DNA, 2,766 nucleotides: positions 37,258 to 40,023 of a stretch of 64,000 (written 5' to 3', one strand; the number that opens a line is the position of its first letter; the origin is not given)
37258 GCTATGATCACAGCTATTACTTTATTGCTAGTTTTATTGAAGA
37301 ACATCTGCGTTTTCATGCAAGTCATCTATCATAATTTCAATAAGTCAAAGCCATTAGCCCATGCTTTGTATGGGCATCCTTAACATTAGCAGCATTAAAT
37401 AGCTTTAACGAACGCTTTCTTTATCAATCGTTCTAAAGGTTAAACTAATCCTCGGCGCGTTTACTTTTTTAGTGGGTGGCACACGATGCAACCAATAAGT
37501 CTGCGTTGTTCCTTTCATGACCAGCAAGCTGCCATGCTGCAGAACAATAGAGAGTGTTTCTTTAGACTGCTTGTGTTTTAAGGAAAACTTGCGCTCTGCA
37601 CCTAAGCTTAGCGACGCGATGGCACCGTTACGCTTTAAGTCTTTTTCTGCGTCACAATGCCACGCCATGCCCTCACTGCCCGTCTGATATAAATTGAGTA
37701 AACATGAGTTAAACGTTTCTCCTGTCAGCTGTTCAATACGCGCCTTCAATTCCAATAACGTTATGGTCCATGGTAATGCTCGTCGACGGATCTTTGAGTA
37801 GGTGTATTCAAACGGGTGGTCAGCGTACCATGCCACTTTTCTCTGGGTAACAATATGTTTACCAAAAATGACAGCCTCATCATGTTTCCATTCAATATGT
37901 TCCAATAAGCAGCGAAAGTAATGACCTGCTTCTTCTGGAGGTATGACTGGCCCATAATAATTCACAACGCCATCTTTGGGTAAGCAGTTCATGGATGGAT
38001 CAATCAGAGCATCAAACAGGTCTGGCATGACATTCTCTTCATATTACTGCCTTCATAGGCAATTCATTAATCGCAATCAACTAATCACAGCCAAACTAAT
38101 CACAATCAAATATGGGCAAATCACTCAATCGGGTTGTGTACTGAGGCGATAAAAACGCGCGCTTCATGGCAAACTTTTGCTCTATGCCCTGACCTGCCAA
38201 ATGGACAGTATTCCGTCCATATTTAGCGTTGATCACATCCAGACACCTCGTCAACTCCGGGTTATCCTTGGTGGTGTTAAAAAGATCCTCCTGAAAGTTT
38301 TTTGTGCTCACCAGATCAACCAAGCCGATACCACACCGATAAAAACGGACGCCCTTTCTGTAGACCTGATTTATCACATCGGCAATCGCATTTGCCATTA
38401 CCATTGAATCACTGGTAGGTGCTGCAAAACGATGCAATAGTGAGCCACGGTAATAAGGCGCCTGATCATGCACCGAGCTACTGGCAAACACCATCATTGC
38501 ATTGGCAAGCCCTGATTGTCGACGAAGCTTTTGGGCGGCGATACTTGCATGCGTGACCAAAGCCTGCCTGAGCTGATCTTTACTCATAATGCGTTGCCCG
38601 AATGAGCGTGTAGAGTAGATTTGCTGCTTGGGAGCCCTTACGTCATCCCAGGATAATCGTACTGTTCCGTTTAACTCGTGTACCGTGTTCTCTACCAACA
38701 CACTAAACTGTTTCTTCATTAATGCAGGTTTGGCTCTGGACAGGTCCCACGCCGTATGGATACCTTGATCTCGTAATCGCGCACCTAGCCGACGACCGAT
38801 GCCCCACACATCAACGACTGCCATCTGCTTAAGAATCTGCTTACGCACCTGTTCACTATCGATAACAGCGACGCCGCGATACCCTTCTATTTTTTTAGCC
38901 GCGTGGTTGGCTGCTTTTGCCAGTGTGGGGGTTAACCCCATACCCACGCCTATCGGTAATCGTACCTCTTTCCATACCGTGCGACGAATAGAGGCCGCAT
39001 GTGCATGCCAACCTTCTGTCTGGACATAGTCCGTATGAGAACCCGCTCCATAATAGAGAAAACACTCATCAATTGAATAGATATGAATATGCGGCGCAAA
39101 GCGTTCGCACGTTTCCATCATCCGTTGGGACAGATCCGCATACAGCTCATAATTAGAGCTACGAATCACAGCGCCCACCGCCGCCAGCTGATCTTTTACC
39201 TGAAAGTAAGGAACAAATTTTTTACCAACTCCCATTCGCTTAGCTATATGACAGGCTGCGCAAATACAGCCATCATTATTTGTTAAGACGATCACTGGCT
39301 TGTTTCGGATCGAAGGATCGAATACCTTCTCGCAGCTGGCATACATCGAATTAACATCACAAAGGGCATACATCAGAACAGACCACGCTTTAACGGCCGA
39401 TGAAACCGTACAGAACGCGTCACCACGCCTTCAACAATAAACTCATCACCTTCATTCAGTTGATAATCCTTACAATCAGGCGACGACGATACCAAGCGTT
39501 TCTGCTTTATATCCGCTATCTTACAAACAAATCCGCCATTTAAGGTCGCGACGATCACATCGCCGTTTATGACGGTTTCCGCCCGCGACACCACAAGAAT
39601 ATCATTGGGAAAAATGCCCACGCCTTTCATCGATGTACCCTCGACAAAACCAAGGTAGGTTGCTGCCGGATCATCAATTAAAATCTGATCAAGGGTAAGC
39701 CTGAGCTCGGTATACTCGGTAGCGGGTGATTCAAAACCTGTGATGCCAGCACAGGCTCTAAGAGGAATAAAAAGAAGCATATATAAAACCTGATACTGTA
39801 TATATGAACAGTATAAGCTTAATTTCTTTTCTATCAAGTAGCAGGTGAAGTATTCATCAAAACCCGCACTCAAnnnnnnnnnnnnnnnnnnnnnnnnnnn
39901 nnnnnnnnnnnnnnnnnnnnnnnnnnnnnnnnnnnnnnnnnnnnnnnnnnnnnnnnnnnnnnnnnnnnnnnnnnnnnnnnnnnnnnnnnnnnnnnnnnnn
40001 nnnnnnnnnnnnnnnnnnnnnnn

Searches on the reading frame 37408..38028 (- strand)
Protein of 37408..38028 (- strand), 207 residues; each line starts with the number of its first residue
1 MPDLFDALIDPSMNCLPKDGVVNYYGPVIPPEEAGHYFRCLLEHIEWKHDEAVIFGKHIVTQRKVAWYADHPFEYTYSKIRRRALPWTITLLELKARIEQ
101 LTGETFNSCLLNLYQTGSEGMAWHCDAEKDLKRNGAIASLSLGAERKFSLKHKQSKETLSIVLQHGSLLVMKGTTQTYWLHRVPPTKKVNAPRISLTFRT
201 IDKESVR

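Call 3: search_protein_families(library=pfam, proteins=[window:37408-38028:-], max_evalue=0.1)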
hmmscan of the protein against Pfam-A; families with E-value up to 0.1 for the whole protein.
window:37408-38028:- (207 aa): 3 families
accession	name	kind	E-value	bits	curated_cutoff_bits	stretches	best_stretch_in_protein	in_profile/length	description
PF13532.12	2OG-FeII_Oxy_2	-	1.2e-35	123.9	31.2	1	27-199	7-194/194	2OG-Fe(II) oxygenase superfamily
PF03171.26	2OG-FeII_Oxy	-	0.0079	16.9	23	1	158-199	57-98/101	2OG-Fe(II) oxygenase superfamily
PF14560.12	Ubiquitin_2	-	0.053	14.4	23.1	1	83-124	18-59/86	Ubiquitin-like domain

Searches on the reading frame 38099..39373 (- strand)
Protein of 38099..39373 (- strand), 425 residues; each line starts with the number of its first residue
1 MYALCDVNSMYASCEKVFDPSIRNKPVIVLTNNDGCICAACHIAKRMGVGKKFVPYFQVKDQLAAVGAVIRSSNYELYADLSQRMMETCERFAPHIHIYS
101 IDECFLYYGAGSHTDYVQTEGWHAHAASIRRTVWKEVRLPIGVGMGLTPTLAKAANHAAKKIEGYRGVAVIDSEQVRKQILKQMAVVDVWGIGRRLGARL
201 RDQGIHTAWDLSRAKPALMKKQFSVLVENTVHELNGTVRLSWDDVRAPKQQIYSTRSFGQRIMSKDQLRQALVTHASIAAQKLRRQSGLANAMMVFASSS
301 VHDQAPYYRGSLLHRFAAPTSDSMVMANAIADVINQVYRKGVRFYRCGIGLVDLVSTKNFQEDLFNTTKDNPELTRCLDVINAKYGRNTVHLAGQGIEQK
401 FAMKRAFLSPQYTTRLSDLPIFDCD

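Call 3: search_protein_families(library=pfam, proteins=[window:38099-39373:-], max_evalue=0.1)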
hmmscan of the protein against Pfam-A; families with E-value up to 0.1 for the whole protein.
window:38099-39373:- (425 aa): 7 families
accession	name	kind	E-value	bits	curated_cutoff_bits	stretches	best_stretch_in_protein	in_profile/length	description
PF00817.25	IMS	-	2.3e-28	99.4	23.2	1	5-156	1-147/148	impB/mucB/samB family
PF13438.11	DUF4113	-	9.7e-20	70.8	24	1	374-420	3-49/51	Domain of unknown function (DUF4113)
PF11799.13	IMS_C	-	3e-12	47.4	20.7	1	249-364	1-109/109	impB/mucB/samB family C-terminal domain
PF11798.14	IMS_HHH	-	0.00089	19.8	24.4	1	179-205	6-32/32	IMS family HHH motif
PF02961.22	SAM_BAF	-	0.021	15.8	25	1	182-211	16-45/88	Barrier to autointegration factor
PF10967.13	DUF2769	-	0.062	14.3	22.8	0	31-52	32-53/57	Protein of unknown function (DUF2769)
PF21999.2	IMS_HHH_1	-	0.066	14.1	27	0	191-225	5-39/53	DNA polymerase-iota, thumb domain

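Call 63: find_related_loci(query=window:38099-39373:-, collection=genome_contigs, flank=3000)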
Query window:38099-39373:- (425 aa) in genome_contigs; peptide patterns used: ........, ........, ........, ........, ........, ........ (x = any residue, [..] = any of these).
125 stretches matched a pattern; 36 encode a relative of the query (tblastn E <= 1e-3); 36 distinct loci.
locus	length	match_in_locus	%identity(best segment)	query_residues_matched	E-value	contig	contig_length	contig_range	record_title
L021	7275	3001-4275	89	1-425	0e+0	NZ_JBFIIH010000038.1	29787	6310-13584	MAG: Neptunomonas sp. isolate Mix_sand11.2021.09.Z.45 k141_489024_length_29787_cov_140.4239, whole genome shotgun sequen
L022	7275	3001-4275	89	1-425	0e+0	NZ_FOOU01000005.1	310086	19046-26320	Neptunomonas qingdaonensis strain CGMCC 1.10971, whole genome shotgun sequence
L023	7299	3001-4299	70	1-425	0e+0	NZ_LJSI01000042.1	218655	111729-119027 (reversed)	Neptunomonas antarctica strain S3-22 contig042, whole genome shotgun sequence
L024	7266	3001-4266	68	1-424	0e+0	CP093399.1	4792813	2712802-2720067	MAG: Oceanospirillales bacterium isolate MAG-10 chromosome, complete genome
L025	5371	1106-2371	68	1-424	0e+0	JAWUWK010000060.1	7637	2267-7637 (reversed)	MAG: Gammaproteobacteria bacterium isolate HBSea_ice_MAG427 BAT.427_298855_flag=1_multi=16.9832_len=7637, whole genome s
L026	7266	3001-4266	68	1-425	0e+0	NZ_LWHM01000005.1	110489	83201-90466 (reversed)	Pseudohongiella nitratireducens strain SCS-49 SCS49_S5, whole genome shotgun sequence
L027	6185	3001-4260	66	1-424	0e+0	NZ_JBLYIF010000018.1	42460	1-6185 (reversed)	Pontibacter sp. JAM-7 NODE_18_length_42460_cov_299.034283, whole genome shotgun sequence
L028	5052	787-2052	67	1-424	0e+0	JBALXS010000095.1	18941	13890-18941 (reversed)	MAG: Oceanospirillaceae bacterium isolate 9NakV-11 NODE_910_length_18941_cov_6.375304, whole genome shotgun sequence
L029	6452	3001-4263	66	1-424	0e+0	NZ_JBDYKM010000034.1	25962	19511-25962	Paraglaciecola sp. 25GB23A NODE_34_length_25962_cov_233.928105, whole genome shotgun sequence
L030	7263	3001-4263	63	1-424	0e+0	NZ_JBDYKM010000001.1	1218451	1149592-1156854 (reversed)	Paraglaciecola sp. 25GB23A NODE_1_length_1218451_cov_225.718079, whole genome shotgun sequence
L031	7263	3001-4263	64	1-424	0e+0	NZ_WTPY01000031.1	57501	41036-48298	Paraglaciecola sp. 20A4 Scaffold31, whole genome shotgun sequence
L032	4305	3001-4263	63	1-424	0e+0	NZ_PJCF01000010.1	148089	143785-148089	Paraglaciecola sp. MB-3u-78 contig14, whole genome shotgun sequence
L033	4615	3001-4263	63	1-424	0e+0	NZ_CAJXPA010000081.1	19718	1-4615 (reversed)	MAG: uncultured Paraglaciecola sp. isolate ERR1855275_bin.1_MetaBAT_v2.12.1_MAG, whole genome shotgun sequence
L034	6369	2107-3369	64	1-424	0e+0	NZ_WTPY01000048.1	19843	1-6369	Paraglaciecola sp. 20A4 Scaffold48, whole genome shotgun sequence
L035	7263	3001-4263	63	1-424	0e+0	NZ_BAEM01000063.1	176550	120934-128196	Paraglaciecola chathamensis S18K6, whole genome shotgun sequence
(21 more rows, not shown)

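Call 66: search_protein_families(library=pfam, proteins=[L022:1240-2517:+], max_evalue=0.01)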
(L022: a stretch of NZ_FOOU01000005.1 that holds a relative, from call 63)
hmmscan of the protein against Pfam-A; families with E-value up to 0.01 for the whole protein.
L022:1240-2517:+ (426 aa): 1 family
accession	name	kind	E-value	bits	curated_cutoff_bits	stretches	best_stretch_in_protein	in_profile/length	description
PF09994.14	T6SS_Tle1-like_cat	-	1.1e-72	245.3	27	1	11-286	1-286/287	T6SS, Phospholipase effector Tle1-like, catalytic domain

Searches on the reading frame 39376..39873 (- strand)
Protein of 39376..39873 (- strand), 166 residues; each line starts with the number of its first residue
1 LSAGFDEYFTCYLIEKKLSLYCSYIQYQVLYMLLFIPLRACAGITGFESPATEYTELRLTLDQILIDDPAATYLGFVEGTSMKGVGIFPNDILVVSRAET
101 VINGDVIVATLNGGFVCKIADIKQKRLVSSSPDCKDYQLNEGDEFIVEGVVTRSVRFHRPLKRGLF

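Call 3: search_protein_families(library=pfam, proteins=[window:39376-39873:-], max_evalue=0.1)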
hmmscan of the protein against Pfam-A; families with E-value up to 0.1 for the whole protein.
window:39376-39873:- (166 aa): 3 families
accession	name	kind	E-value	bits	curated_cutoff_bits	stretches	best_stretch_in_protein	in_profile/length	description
PF00717.28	Peptidase_S24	-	5.2e-16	58.8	23.3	1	46-151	9-115/116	Peptidase S24-like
PF07653.23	SH3_2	-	0.034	14.3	21.8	0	69-94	33-53/55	Variant SH3 domain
PF16685.11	zf-RING_10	-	0.037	14.6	31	1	115-141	24-50/70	zinc RING finger of MSL2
